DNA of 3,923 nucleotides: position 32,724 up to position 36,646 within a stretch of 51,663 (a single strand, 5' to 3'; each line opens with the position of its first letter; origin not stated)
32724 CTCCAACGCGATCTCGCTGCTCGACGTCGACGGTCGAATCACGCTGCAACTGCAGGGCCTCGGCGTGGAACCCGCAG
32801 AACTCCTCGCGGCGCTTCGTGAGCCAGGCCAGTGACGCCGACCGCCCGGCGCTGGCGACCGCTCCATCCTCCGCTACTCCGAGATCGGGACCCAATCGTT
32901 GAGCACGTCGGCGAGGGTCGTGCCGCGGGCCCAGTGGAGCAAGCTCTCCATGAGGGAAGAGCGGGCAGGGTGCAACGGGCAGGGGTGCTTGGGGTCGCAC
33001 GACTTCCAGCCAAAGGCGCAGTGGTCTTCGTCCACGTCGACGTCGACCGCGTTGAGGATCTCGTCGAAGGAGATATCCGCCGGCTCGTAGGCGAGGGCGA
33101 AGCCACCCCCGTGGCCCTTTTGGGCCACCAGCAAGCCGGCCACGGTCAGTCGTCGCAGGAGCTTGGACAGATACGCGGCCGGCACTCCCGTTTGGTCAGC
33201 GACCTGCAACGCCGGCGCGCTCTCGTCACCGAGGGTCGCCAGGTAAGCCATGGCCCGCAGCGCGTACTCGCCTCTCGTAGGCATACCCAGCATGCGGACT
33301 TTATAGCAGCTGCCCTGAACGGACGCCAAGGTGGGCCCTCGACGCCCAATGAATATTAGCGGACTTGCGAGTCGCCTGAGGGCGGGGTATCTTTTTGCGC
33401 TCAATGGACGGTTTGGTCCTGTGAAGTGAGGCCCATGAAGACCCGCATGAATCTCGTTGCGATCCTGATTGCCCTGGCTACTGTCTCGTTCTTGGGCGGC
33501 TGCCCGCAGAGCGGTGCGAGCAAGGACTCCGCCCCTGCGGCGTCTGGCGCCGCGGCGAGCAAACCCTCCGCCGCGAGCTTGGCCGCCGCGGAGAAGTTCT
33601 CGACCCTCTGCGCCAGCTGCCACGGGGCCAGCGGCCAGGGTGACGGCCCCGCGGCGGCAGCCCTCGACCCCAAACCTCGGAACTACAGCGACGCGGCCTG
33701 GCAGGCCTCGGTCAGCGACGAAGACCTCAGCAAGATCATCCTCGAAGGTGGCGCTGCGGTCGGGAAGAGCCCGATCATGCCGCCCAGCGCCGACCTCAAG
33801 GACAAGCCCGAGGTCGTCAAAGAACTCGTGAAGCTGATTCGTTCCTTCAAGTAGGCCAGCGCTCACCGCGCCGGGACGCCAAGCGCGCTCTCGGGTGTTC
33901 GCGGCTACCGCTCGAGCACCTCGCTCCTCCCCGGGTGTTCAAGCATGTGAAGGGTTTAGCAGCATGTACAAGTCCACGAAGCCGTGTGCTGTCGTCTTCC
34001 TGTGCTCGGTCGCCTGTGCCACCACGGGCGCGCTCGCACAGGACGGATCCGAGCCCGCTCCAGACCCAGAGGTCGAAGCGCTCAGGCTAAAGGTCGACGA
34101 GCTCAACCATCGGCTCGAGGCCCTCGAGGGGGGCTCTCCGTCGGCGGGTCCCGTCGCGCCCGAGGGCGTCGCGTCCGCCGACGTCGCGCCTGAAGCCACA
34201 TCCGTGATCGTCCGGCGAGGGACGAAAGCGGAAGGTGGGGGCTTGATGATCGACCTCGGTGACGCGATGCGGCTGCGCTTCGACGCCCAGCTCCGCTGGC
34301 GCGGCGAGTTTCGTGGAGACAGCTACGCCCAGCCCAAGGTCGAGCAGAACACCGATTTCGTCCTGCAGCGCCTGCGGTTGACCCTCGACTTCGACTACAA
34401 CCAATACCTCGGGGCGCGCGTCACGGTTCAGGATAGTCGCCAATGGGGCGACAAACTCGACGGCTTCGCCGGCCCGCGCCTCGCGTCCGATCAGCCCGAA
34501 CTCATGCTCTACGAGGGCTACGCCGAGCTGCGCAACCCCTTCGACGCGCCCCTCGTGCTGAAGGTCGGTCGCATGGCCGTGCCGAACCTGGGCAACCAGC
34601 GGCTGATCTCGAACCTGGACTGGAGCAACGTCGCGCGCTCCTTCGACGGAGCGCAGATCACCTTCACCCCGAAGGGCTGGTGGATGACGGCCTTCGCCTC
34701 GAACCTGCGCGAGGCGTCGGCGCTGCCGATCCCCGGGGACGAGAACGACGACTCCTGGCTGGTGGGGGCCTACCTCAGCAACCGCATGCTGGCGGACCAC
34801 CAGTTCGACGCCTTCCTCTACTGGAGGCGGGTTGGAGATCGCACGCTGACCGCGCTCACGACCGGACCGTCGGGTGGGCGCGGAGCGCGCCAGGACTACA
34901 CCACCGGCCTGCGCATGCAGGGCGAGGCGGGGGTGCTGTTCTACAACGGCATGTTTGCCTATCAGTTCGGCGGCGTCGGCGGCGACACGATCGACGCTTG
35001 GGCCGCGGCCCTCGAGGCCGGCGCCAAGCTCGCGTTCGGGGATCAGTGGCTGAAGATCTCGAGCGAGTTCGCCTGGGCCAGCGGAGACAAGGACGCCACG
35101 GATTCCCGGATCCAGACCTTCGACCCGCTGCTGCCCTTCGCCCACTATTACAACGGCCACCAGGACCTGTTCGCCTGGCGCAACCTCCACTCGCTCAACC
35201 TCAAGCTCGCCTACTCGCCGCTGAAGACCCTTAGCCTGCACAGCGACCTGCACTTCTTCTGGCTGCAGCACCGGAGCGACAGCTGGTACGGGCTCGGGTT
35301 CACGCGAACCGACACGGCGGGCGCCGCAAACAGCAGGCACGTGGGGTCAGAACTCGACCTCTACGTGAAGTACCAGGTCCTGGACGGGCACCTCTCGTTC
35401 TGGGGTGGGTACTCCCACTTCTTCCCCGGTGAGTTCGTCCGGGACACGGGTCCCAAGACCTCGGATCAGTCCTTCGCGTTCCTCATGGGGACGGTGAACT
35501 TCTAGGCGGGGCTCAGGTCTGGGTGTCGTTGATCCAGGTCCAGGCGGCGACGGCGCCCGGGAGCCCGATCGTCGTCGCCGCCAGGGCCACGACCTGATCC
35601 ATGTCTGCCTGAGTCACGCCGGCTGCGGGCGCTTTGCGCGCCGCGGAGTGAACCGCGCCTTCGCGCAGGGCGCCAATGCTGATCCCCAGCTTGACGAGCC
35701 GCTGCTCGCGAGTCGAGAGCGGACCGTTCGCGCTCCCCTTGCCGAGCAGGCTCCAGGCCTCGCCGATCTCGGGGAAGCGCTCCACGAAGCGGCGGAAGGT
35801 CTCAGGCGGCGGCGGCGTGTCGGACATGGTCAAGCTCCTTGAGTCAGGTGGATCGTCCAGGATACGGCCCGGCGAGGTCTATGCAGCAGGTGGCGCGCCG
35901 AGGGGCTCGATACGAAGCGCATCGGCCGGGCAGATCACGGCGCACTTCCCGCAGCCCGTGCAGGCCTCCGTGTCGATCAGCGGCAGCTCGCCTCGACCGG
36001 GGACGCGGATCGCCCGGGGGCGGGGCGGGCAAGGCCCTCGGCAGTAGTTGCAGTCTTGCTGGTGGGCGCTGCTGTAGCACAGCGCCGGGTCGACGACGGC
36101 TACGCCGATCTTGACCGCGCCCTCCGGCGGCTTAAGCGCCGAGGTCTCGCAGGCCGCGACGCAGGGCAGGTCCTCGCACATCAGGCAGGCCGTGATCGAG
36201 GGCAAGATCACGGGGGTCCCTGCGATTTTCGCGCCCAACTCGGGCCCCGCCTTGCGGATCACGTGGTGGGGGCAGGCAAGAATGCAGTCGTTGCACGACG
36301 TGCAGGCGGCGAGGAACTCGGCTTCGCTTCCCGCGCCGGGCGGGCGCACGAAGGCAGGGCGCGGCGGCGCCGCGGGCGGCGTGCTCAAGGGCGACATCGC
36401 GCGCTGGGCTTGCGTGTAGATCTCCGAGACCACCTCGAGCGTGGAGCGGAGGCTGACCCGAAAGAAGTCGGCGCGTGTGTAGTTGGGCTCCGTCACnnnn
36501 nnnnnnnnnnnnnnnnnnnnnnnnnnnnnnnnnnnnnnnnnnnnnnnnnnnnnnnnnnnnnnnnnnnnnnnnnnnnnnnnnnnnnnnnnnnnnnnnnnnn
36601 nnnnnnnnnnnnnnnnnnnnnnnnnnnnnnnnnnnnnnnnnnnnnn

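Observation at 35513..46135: Non-canonical nine-gene nap operon: napA without recognisable napB/napC/napD, but with a hexa-domain cytochrome c, two napG genes, napH, a His-N-terminal exported protein, a YHS-polyferredoxin, a napF-like gene and a CMD protein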

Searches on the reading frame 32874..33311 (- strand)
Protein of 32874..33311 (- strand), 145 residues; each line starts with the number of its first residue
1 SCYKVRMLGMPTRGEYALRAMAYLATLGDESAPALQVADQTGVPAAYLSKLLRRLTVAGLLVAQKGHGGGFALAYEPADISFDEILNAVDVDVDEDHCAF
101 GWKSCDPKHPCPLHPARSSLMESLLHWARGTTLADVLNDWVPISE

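Call 16: search_protein_families(library=pfam, proteins=[window:32874-33311:-], max_evalue=0.001)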
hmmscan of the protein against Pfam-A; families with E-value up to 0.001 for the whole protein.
window:32874-33311:- (145 aa): 1 family
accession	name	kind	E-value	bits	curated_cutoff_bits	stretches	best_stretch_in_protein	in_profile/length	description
PF02082.26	Rrf2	-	1.4e-25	90.4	30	1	12-139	3-132/132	Iron-dependent Transcriptional regulator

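Call 84: search_protein_families(library=ncbifam, proteins=[window:32874-33311:-], max_evalue=0.00001)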
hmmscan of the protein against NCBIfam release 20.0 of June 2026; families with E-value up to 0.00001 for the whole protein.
window:32874-33311:- (145 aa): 7 families
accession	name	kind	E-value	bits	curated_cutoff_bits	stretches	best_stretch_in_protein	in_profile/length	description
TIGR00738.1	rrf2_super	superfamily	3.6e-25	88.4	73.3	1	12-137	5-131/132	Rrf2 family transcriptional regulator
TIGR02944.1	suf_reg_Xantho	equivalog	5.7e-16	59.1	110.65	1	13-135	7-129/130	SUF system Fe-S cluster assembly regulator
TIGR02010.1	IscR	equivalog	1.3e-15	57.4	207.55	1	11-139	4-132/135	Fe-S cluster assembly transcriptional regulator IscR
NF008110.0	PRK10857.1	equivalog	2e-13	50.4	275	1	12-138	5-131/164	Fe-S cluster assembly transcriptional regulator IscR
NF008240.0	PRK11014.1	equivalog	3.4e-09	36.9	182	1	15-142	8-133/141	nitric oxide-sensing transcriptional repressor NsrR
NF047409.1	Cys_reg_CymR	equivalog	3.2e-08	33.8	195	1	11-90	4-84/139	cysteine metabolism transcriptional regulator CymR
NF008886.0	PRK11920.1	equivalog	1.3e-07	31.4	193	1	13-113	6-101/153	iron-responsive transcriptional regulator RirA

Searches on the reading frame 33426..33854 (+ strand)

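Call 15: search_protein_families(library=pfam, proteins=[window:33426-33854:+], max_evalue=0.001)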
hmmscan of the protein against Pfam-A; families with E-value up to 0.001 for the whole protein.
window:33426-33854:+ (142 aa): 2 families
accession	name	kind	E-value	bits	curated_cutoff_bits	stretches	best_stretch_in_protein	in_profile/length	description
PF00034.26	Cytochrom_C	-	4e-07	31.7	21.3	1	56-136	6-84/90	Cytochrome c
PF13442.11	Cytochrome_CBB3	-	9.4e-05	23.1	27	1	54-124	6-56/68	Cytochrome C oxidase, cbb3-type, subunit III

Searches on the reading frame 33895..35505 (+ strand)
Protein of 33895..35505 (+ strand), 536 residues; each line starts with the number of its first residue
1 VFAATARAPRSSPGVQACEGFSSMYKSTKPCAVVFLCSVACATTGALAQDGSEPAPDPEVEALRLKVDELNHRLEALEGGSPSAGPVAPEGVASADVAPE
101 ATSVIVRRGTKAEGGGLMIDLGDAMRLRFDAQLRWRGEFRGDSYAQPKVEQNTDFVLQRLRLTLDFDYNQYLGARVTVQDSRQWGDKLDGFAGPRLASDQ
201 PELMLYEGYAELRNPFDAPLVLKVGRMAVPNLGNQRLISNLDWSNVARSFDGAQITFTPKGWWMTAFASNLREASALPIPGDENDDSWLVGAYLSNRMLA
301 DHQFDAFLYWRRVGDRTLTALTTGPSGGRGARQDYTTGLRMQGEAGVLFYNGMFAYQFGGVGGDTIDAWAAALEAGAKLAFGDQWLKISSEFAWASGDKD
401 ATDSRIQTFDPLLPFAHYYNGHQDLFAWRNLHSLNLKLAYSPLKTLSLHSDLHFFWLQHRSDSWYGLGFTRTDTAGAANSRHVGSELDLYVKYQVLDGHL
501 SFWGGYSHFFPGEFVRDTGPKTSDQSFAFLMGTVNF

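Call 15: search_protein_families(library=pfam, proteins=[window:33895-35505:+], max_evalue=0.001)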
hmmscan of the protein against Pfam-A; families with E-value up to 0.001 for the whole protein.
window:33895-35505:+ (536 aa): 1 family
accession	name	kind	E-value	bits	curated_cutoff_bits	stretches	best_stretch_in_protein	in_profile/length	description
PF13372.12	Alginate_exp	-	9.2e-59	199.6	25.2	1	126-528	2-394/395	Alginate export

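Call 84: search_protein_families(library=ncbifam, proteins=[window:33895-35505:+], max_evalue=0.00001)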
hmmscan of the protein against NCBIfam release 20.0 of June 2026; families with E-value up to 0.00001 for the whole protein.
window:33895-35505:+ (536 aa): 0 families

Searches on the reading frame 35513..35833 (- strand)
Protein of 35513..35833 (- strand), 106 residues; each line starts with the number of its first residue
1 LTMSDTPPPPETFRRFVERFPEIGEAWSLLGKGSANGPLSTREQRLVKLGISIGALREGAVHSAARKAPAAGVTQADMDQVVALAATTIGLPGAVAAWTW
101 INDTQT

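Call 3: search_protein_families(library=pfam, proteins=[window:35513-35833:-], max_evalue=0.01)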
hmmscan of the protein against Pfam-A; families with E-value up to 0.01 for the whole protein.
window:35513-35833:- (106 aa): 1 family
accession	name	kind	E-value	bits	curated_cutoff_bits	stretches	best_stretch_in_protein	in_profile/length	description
PF02627.25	CMD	-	1.9e-09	37.8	23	1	21-102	1-83/84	Carboxymuconolactone decarboxylase family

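Call 4: search_protein_families(library=ncbifam, proteins=[window:35513-35833:-], max_evalue=0.01)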
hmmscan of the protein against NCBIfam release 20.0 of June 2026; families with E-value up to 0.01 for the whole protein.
window:35513-35833:- (106 aa): 1 family
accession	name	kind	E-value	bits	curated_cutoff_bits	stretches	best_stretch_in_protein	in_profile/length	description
TIGR02425.1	decarb_PcaC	equivalog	9.8e-05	22.5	155.7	1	35-99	49-113/123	4-carboxymuconolactone decarboxylase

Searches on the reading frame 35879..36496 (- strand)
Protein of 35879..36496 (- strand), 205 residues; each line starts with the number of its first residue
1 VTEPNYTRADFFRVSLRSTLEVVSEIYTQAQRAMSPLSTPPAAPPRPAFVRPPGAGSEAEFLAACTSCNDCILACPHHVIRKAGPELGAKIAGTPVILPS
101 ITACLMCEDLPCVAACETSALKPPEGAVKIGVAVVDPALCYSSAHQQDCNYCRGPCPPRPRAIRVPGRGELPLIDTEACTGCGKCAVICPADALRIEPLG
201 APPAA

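Call 3: search_protein_families(library=pfam, proteins=[window:35879-36496:-], max_evalue=0.01)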
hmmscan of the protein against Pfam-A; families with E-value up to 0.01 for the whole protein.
window:35879-36496:- (205 aa): 11 families
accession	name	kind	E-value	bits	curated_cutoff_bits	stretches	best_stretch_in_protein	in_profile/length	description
PF13187.11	Fer4_9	-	6.2e-11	42.6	27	2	64-120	1-51/52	4Fe-4S dicluster domain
PF12838.12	Fer4_7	-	1.3e-10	42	27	3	65-120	2-52/52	4Fe-4S dicluster domain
PF12837.12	Fer4_6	-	2.5e-10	40.2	25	2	172-194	2-24/24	4Fe-4S binding domain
PF00037.32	Fer4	-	4.8e-09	36.1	21.1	2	173-195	2-24/24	4Fe-4S binding domain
PF12797.12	Fer4_2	-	3.1e-07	30.3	24.5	1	172-191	3-22/22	4Fe-4S binding domain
PF14697.11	Fer4_21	-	1.1e-06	29.1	35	1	148-195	10-58/59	4Fe-4S dicluster domain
PF13237.11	Fer4_10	-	6.8e-06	26.4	25.5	1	172-192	2-24/53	4Fe-4S dicluster domain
PF13484.11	Fer4_16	-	0.00017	22.7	30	1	65-83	2-20/66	4Fe-4S double cluster binding domain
PF25160.1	LdpA_Fe-S-bd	-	0.004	17.4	27.6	0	152-195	9-44/49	LdpA Fe-S cluster-binding domain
PF13534.11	Fer4_17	-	0.005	17.8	22.2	0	57-79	38-60/61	4Fe-4S dicluster domain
PF12800.12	Fer4_4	-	0.0051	17.5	24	1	176-191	1-16/17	4Fe-4S binding domain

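Call 4: search_protein_families(library=ncbifam, proteins=[window:35879-36496:-], max_evalue=0.01)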
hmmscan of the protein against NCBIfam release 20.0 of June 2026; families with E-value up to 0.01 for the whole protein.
window:35879-36496:- (205 aa): 38 families (the best 25 are shown)
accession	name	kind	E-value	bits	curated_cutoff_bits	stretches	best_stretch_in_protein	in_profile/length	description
NF007012.0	PRK09476.1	equivalog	3.5e-23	82.1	269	1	45-193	41-200/254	ferredoxin-type protein NapG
TIGR00397.1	mauM_napG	subfamily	5.9e-21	75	178.85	1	44-190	34-188/213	MauM/NapG family ferredoxin-type protein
TIGR00402.1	napF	equivalog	1.4e-15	57.5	102.2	1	50-193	22-147/149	ferredoxin-type protein NapF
NF040864.1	HgcB_ferredoxin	equivalog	1.9e-07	30.8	99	1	140-198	10-65/93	mercury methylation ferredoxin HgcB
NF033717.2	HPDL_rSAM_activ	equivalog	9e-07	28.4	420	2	66-123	59-107/311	4-hydroxyphenylacetate decarboxylase activase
NF004541.0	PRK05888.2-2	equivalog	2.7e-06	27.3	217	1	169-196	54-80/168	NADH-quinone oxidoreductase subunit NuoI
TIGR02494.1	PFLE_PFLC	subfamily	1.4e-05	24.5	174.35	1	136-196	40-99/293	glycyl-radical enzyme activating protein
NF042909.1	FMH_DH_FwdF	exception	1.7e-05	24.1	375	1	147-196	228-276/336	tungsten-dependent formylmethanofuran dehydrogenase subunit FwdF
TIGR02179.1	PorD_KorD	subfamily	4.4e-05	23.5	60.05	1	147-196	28-74/78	2-oxoacid:acceptor oxidoreductase, delta subunit, pyruvate/2-ketoisovalerate family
TIGR02163.1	napH_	subfamily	4.9e-05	23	213.05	1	146-197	203-254/255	NapH/MauN family ferredoxin-type protein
NF009945.0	PRK13409.1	equivalog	5.8e-05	22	469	1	132-197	4-69/592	ribosome biogenesis/translation initiation ATPase RLI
NF007013.0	PRK09477.1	equivalog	0.00015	21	234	1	144-197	224-277/286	quinol dehydrogenase ferredoxin subunit NapH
NF005503.0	PRK07118.1-2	equivalog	0.00027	20.3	252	1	168-200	158-190/292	RnfABCDGE type electron transport complex subunit B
NF040684.1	PorD_Arch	equivalog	0.00028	20.9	120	1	147-196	35-81/85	pyruvate synthase subunit PorD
NF009410.0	PRK12771.1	subfamily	0.00035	19.3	516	1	137-196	505-562/566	NAD(P)-binding protein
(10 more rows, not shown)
